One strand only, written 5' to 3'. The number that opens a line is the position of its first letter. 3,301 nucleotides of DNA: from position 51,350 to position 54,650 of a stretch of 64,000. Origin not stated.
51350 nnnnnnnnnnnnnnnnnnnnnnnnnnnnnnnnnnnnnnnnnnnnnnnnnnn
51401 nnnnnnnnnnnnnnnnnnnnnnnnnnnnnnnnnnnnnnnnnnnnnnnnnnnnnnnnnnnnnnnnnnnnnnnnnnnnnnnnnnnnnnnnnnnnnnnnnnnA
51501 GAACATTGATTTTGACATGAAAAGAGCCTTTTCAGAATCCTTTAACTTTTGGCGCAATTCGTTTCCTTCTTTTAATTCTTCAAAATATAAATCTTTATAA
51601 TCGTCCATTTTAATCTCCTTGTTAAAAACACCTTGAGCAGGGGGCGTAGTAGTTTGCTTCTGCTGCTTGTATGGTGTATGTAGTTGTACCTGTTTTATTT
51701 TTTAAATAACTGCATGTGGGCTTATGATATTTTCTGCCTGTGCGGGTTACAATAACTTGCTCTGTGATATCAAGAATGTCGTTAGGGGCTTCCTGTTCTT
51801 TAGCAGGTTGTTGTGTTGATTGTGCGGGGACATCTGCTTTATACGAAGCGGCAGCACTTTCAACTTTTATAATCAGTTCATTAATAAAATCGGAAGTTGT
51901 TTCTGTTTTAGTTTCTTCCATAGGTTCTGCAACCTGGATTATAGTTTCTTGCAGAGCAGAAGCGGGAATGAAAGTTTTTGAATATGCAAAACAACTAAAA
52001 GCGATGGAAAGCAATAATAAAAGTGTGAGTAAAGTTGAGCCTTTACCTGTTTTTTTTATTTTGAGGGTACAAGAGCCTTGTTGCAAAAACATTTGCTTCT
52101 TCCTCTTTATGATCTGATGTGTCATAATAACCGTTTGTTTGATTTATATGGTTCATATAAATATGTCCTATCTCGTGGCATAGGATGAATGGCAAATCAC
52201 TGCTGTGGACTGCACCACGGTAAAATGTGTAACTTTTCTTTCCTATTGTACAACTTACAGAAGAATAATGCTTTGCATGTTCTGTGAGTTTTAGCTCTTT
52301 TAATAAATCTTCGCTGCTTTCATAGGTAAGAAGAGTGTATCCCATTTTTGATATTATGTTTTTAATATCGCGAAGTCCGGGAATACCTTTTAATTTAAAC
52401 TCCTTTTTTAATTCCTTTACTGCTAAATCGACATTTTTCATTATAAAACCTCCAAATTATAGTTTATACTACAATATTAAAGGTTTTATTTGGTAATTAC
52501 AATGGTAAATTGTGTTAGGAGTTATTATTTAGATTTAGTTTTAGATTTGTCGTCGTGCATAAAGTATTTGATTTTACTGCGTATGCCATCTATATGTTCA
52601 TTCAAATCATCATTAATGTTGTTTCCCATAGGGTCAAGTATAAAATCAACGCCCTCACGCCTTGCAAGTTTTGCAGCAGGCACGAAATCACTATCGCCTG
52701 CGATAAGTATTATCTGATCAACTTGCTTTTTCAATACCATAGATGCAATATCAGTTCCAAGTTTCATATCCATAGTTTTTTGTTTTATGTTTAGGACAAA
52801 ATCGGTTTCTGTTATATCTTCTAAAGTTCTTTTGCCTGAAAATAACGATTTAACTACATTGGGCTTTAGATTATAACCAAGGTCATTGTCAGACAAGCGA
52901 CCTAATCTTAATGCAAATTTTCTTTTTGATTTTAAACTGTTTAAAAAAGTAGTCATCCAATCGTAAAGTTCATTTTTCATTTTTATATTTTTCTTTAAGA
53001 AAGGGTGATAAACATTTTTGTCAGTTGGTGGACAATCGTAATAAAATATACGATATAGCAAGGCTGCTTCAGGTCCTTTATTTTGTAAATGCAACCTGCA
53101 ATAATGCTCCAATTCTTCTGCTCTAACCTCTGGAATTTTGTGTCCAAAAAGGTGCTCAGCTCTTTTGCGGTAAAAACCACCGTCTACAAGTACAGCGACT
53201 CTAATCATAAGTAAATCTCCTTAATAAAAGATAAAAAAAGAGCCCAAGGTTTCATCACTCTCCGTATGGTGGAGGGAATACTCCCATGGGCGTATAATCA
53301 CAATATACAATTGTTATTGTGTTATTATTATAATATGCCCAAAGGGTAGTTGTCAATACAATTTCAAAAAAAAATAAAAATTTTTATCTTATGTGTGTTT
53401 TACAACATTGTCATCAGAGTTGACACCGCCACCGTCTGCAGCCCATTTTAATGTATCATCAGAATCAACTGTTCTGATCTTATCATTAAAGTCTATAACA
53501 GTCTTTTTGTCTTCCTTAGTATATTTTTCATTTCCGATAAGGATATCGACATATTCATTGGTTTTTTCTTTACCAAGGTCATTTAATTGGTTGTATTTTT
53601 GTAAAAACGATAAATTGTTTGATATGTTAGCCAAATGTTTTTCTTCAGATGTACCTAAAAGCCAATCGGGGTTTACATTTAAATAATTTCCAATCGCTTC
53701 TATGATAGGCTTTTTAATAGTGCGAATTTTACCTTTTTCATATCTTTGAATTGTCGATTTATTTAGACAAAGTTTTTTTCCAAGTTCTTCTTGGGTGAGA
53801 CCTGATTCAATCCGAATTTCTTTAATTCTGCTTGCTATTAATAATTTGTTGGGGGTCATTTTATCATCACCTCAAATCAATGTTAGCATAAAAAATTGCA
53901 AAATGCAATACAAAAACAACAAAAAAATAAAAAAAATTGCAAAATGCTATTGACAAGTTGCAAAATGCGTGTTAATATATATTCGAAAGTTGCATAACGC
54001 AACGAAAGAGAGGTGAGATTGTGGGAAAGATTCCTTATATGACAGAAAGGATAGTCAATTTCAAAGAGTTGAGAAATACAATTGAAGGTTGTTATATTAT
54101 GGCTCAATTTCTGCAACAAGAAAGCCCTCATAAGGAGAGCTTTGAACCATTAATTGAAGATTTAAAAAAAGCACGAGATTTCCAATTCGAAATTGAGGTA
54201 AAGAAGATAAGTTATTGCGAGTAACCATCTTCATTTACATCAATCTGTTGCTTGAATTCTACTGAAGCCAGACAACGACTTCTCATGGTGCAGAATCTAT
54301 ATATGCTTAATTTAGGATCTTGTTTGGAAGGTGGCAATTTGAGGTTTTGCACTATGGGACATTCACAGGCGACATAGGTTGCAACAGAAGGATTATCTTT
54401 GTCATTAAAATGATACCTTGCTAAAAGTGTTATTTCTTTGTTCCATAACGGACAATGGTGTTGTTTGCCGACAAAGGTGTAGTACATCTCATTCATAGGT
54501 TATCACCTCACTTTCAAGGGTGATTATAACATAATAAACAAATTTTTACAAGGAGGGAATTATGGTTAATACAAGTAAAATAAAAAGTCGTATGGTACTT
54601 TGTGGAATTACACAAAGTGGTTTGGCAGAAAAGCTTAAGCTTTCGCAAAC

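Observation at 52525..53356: Prophage NYN/PIN RNase behind a terminator-ended ~90-nt RNA: candidate new RNA-antitoxin (type III-like) defense module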

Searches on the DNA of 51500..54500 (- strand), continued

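Call 61: search_with_rna_model(model_id=R1, sources=[L260, L261, L262], max_evalue=1, filters=off, show_alignments=3)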
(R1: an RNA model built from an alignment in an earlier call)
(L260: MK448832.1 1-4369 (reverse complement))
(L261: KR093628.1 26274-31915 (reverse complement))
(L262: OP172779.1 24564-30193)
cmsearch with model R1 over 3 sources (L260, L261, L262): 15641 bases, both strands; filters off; matches with E-value up to 1: 9.
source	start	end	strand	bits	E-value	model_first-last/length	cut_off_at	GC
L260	2410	2483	+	68.4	2.6e-15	1-74/74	no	0.38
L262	2418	2490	+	54.6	9.6e-12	1-74/74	no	0.42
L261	2404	2480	+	40.1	5.7e-08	1-74/74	no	0.44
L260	1473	1534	+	15.7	0.13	1-74/74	no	0.29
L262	2198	2244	-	15.1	0.18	1-74/74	no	0.36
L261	3223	3265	+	13.6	0.45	1-74/74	no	0.3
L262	4874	4921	+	13.5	0.47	1-74/74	no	0.42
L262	2258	2301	-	12.4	0.9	1-74/74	no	0.2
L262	3251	3296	+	12.3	0.98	1-74/74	no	0.35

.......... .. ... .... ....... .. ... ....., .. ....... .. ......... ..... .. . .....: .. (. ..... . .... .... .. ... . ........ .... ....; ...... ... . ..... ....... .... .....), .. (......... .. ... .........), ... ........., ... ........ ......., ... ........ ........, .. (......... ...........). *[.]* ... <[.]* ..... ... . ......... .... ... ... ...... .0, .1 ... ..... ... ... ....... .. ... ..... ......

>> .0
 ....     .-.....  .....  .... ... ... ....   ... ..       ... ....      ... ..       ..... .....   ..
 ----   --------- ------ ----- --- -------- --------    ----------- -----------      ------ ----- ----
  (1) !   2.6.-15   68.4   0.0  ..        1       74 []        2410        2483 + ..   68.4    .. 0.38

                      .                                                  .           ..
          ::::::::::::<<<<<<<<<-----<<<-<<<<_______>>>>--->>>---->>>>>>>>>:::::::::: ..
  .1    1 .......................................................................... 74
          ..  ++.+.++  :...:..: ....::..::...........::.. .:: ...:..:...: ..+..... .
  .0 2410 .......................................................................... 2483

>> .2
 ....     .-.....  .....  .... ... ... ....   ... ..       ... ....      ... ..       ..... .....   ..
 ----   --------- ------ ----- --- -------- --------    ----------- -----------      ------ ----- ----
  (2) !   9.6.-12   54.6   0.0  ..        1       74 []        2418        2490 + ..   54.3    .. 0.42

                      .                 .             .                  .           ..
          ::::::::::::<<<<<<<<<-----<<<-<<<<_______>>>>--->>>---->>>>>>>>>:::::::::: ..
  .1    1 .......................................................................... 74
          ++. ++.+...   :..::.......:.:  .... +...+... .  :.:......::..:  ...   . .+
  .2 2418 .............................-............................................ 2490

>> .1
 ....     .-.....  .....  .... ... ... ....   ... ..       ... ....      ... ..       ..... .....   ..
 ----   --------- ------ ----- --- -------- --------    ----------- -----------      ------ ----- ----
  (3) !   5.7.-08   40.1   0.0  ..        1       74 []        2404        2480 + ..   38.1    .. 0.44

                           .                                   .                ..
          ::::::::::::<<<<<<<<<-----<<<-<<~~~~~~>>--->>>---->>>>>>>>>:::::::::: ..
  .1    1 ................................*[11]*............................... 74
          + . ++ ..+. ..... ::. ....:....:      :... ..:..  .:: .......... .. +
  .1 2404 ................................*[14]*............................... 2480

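Call 62: search_dna_similar(query=L258:3380-4358:+, collection=ecoli_genomes, mode=near, max_rows=8)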
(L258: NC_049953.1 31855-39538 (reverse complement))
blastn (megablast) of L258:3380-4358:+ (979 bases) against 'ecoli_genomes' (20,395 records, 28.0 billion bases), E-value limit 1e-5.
Records with a match: 276; places in all: 293; records where one place covers at least 80% of the query: 74.
Genomes with a match: 275 of 5426; with a place that covers at least 80% of the query: 74. Places per genome that has any: lowest 1, median 1, highest 3. On chromosomes: 292 places; on plasmids: 1.
Best place of each record, by identity: >=99% 275; 95-99% 1.
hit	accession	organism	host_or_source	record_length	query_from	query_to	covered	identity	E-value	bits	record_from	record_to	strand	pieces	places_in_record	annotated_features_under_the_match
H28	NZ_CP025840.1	Escherichia coli strain 214-4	Homo sapiens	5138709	1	979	100%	100.0%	0e+0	1808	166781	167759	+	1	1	hypothetical protein | NYN domain-containing protein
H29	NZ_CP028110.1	Escherichia coli O121 str. RM8352 strain RM8352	creek sediment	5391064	1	979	100%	100.0%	0e+0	1808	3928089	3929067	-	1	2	NYN domain-containing protein | hypothetical protein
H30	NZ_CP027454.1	Escherichia coli strain 2014C-4423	Homo sapiens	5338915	1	979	100%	100.0%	0e+0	1808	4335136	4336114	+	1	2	hypothetical protein | NYN domain-containing protein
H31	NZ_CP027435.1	Escherichia coli strain 2014C-3599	missing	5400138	1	979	100%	100.0%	0e+0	1808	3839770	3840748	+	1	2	PIN domain-containing protein | NYN domain-containing protein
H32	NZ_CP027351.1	Escherichia coli strain 2014C-3655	missing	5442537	1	979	100%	100.0%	0e+0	1808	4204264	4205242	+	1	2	hypothetical protein | NYN domain-containing protein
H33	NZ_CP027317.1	Escherichia coli strain 2015C-3107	Homo sapiens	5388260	1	979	100%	100.0%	0e+0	1808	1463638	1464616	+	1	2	hypothetical protein | NYN domain-containing protein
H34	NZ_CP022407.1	Escherichia coli O121:H19 strain 16-9255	Flour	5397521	1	979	100%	100.0%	0e+0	1808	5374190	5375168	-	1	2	NYN domain-containing protein | hypothetical protein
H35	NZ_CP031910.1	Escherichia coli O121:H19 strain FWSEC0006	Homo sapiens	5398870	1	979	100%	100.0%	0e+0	1808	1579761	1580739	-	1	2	NYN domain-containing protein | hypothetical protein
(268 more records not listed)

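Call 67: search_rna_families(sources=[L258, L062, L259, L197], threshold=evalue, max_evalue=0.1)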
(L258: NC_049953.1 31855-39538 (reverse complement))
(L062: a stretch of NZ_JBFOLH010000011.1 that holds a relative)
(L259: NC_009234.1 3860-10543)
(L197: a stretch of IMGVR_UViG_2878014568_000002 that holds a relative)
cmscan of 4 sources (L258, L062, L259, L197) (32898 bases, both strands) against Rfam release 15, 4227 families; matches with E-value up to 0.1: 4.
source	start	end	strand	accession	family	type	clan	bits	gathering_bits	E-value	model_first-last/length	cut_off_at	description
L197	2933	3033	+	RF01764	azaaromatic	Cis-reg; riboswitch;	-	98.9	45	7.8e-20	1-101/101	no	azaaromatic riboswitch aptamer (yjdF RNA)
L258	6335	6393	+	RF01804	Lambda_thermo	Cis-reg; thermoregulator;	-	88.5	50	1.6e-20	1-59/59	no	Lambda phage CIII thermoregulator element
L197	4106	4165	+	RF03535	TEG147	Cis-reg;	-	87.4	56.1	1.9e-17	1-60/60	no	Staphylococcus aureus small RNA TEG147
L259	4158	4210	+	RF02353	BjrC68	Gene; sRNA;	-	24.1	39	0.031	1-82/82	no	Bradyrhizobiaceae sRNA BjrC68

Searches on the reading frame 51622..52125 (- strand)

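Call 3: search_protein_families(library=pfam, proteins=[window:51622-52125:-], max_evalue=0.01)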
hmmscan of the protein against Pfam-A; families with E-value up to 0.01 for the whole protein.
window:51622-52125:- (167 aa): 0 families

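Call 4: search_protein_families(library=padloc, proteins=[window:51622-52125:-], max_evalue=0.01)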
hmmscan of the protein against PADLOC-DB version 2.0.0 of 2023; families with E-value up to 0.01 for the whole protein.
window:51622-52125:- (167 aa): 0 families

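Call 54: search_protein_families(library=phrogs, proteins=[window:51622-52125:-], max_evalue=0.001)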
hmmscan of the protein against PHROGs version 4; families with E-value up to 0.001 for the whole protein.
window:51622-52125:- (167 aa): 1 family
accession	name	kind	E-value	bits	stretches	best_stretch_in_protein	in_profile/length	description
phrog_14556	-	unknown function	1.5e-05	25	1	119-167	404-450/451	-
